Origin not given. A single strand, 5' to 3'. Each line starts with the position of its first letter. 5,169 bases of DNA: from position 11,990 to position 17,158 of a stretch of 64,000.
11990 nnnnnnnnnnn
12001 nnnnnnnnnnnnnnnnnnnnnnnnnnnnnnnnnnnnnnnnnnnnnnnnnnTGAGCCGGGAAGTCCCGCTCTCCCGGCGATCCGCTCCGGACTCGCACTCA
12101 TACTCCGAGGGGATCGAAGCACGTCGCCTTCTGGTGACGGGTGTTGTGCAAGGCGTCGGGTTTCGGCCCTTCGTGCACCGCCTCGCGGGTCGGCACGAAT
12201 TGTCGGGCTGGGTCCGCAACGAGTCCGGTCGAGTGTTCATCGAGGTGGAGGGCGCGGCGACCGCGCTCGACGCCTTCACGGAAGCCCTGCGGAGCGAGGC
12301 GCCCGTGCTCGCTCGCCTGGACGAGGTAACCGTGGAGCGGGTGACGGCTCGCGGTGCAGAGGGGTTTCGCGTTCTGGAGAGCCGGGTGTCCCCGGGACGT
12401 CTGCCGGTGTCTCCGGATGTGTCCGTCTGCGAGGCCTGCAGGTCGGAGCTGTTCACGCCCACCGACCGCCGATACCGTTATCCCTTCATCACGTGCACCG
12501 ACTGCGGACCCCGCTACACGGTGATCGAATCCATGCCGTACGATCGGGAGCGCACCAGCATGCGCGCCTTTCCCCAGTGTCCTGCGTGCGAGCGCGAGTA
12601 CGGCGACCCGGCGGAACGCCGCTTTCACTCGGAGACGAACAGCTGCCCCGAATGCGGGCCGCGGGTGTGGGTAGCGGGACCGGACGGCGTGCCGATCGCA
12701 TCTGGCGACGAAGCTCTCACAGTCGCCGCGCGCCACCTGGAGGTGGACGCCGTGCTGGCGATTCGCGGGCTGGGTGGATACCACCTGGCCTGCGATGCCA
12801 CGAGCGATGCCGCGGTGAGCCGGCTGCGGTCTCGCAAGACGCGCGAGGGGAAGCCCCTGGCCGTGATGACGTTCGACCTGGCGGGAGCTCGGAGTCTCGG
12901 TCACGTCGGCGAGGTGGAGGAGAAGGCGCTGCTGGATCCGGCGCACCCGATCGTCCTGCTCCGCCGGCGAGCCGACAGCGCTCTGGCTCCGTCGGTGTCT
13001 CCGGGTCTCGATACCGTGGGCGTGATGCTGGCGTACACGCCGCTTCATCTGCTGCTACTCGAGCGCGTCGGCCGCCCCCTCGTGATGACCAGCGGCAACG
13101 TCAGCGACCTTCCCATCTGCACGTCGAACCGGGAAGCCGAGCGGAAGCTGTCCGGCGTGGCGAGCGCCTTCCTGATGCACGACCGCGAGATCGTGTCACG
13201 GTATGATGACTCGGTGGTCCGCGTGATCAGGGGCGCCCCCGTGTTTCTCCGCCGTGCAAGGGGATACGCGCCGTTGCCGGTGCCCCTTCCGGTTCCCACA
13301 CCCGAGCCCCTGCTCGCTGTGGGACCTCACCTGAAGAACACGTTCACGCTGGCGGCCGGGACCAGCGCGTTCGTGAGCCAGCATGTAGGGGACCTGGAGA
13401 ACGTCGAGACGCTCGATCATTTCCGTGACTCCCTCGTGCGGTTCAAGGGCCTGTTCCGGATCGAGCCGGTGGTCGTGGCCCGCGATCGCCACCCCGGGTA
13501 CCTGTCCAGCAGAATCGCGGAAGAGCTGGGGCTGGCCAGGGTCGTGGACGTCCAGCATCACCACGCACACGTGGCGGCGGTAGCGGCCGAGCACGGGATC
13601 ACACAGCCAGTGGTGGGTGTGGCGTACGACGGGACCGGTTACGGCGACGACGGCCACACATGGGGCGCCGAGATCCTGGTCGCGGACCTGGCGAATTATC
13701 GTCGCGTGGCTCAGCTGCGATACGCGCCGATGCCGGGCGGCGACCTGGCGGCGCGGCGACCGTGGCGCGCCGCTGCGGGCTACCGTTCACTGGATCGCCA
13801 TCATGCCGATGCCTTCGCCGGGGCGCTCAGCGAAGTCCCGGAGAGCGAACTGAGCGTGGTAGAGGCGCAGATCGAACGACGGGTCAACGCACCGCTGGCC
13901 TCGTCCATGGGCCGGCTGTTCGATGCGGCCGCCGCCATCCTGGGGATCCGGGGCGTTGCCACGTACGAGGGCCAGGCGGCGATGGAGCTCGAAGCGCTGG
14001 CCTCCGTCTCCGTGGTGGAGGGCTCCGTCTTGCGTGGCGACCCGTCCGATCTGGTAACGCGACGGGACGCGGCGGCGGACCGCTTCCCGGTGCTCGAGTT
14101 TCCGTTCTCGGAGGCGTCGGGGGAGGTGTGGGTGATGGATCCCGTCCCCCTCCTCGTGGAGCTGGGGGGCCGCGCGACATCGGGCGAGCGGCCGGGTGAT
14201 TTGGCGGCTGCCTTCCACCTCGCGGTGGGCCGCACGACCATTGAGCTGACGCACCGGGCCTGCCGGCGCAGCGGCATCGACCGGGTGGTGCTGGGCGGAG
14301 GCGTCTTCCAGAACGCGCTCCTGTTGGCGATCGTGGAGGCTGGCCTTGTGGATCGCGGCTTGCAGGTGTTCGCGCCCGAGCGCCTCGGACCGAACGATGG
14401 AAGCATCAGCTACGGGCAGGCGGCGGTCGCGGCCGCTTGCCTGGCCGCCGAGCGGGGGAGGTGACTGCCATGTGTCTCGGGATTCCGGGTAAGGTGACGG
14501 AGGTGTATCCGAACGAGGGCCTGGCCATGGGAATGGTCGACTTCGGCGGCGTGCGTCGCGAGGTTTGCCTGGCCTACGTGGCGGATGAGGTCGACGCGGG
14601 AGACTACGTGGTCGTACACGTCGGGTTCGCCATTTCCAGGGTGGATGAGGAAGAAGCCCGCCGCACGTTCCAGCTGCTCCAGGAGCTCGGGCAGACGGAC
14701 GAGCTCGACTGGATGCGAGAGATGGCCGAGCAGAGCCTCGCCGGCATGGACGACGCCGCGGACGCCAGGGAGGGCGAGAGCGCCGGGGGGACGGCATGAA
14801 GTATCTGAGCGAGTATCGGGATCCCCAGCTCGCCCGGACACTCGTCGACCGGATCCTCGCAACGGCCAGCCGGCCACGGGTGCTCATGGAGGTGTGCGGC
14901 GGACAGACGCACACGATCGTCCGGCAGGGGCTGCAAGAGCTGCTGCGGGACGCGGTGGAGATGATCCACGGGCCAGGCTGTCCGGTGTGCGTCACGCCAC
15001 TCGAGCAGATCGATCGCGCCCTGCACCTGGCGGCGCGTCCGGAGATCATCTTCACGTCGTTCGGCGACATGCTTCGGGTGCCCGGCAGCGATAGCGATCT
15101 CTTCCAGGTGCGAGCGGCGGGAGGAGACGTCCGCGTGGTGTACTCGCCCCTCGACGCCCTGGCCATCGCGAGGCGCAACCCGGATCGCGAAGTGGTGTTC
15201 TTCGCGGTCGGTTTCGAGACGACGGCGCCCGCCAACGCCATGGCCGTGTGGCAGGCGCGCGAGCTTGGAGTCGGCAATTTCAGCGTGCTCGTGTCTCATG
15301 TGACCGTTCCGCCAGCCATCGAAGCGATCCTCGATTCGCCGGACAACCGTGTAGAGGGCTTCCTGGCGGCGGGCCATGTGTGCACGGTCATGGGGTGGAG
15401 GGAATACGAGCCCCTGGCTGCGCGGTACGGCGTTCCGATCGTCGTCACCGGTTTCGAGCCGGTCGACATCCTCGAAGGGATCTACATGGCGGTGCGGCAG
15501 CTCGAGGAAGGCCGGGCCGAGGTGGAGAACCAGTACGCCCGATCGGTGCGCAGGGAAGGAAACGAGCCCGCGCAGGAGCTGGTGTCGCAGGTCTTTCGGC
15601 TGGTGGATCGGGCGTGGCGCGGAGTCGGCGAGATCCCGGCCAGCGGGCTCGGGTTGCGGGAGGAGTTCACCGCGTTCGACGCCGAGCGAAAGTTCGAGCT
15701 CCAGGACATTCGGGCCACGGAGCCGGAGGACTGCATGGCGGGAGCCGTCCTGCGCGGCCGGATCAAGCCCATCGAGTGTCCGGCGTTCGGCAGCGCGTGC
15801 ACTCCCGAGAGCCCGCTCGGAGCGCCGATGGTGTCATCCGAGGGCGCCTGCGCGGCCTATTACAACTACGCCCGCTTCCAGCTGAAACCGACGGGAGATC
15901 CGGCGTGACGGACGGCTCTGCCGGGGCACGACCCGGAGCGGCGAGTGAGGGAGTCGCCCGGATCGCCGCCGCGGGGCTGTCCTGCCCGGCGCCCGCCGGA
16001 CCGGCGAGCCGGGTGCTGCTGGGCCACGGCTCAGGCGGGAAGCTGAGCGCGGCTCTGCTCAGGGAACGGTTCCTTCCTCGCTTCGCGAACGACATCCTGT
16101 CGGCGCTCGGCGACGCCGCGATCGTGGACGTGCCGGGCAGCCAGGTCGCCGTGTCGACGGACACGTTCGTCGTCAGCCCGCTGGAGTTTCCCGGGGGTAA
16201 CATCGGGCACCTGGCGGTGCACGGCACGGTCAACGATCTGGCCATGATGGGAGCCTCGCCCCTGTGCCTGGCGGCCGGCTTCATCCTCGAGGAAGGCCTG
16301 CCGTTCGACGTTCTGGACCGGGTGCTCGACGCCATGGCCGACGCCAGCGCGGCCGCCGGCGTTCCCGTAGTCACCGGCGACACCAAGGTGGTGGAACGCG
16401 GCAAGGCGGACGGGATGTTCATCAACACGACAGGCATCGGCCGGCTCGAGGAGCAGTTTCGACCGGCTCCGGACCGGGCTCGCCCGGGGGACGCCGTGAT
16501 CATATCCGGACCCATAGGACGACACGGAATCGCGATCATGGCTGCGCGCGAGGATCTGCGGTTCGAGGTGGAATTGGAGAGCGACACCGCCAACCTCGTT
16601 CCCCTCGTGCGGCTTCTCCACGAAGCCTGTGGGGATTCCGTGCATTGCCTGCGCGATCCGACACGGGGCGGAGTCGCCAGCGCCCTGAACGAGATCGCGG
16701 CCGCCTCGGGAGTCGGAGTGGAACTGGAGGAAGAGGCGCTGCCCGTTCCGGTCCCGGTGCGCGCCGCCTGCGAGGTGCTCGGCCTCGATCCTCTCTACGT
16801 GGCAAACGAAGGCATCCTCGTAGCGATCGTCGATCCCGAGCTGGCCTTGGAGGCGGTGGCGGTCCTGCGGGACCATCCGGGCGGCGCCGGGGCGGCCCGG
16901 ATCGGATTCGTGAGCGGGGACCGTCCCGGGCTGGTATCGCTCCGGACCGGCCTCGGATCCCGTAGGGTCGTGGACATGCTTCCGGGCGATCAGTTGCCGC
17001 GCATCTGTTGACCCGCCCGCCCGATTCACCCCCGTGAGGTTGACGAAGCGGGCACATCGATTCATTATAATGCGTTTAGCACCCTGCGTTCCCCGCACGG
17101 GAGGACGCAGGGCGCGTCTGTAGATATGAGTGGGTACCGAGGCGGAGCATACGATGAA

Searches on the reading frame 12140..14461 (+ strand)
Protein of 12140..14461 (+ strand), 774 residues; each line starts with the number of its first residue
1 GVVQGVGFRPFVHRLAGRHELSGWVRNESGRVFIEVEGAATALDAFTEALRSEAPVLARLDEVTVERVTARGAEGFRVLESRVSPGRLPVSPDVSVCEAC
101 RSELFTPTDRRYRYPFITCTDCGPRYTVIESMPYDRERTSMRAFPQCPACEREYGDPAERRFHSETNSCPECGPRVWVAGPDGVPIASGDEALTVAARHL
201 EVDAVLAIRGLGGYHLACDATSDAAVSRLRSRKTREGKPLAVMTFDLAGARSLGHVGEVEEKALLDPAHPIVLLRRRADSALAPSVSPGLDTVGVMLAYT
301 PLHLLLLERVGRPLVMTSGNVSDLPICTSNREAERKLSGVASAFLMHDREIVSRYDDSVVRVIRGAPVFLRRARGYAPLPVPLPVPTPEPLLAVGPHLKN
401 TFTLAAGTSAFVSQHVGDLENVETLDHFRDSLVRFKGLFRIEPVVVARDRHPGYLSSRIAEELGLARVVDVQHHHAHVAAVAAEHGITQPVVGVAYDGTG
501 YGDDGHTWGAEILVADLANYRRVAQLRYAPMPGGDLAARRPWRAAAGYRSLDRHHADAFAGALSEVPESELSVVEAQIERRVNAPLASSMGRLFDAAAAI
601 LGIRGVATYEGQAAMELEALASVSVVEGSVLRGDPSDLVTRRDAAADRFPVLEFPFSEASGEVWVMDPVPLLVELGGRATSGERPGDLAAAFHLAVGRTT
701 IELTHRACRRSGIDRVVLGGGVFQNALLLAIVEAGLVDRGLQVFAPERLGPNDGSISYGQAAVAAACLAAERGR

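Call 67: search_protein_families(library=pfam, proteins=[window:12140-14461:+])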
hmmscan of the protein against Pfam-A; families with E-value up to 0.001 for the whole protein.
window:12140-14461:+ (774 aa): 6 families
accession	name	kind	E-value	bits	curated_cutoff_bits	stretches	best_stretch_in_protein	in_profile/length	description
PF22521.2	HypF_C_2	-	1.3e-67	228.5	27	1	493-760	1-241/241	Carbamoyltransferase, Kae1-like Domain, second subdomain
PF01300.24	Sua5_yciO_yrdC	-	2.4e-42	144.9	25.1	1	200-373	3-178/178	Telomere recombination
PF17788.7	HypF_C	-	2e-32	112.3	23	1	388-484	3-99/99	HypF Kae1-like domain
PF07503.17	zf-HYPF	-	5.1e-30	103.4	23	2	96-129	1-34/34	HypF finger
PF00708.24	Acylphosphatase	-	2.5e-18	66.6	22.5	1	1-77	7-84/85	Acylphosphatase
PF00814.31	TsaD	-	1.3e-05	25.5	24.8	0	679-747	190-251/264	tRNA N6-adenosine threonylcarbamoyltransferase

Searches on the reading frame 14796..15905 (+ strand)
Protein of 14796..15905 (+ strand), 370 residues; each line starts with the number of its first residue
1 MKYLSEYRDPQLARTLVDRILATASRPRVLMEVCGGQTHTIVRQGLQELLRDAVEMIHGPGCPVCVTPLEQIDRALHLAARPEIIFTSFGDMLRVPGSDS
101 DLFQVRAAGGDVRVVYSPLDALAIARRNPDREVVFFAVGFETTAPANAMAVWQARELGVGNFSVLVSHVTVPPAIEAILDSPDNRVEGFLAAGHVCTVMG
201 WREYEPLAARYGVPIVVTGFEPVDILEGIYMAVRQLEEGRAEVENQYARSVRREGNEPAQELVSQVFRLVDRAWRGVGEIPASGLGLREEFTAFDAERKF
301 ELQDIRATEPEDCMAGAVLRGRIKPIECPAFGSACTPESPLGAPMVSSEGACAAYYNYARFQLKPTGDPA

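Call 67: search_protein_families(library=pfam, proteins=[window:14796-15905:+])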
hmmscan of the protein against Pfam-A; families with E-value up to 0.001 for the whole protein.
window:14796-15905:+ (370 aa): 1 family
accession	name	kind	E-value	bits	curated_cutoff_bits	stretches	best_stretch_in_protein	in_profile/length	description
PF01924.21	HypD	-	6.4e-154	512.7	25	1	12-358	2-350/351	Hydrogenase formation hypA family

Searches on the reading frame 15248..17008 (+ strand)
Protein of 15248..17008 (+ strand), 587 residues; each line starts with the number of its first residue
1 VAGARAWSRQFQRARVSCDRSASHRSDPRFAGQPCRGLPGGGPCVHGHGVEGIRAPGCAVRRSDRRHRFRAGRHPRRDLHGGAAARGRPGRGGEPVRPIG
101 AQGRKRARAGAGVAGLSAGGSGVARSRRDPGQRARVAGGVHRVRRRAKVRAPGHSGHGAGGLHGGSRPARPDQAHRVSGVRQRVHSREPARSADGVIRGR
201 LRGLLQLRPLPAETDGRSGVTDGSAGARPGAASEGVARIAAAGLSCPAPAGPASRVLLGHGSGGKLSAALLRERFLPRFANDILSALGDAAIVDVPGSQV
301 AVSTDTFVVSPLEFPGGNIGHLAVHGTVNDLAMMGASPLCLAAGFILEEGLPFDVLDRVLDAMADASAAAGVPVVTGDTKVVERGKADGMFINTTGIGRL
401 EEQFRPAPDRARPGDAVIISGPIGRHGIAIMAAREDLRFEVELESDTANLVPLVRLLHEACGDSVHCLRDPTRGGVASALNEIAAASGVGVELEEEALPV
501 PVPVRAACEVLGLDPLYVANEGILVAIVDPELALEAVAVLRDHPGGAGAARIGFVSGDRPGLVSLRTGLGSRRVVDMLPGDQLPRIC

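Call 67: search_protein_families(library=pfam, proteins=[window:15248-17008:+])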
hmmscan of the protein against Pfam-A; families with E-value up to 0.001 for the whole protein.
window:15248-17008:+ (587 aa): 2 families
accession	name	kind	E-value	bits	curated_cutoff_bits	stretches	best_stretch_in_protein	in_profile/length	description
PF02769.27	AIRS_C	-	1.8e-26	93.6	23.1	1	412-558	1-148/156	AIR synthase related protein, C-terminal domain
PF00586.29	AIRS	-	6.4e-23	81.7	24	1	289-399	3-111/112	AIR synthase related protein, N-terminal domain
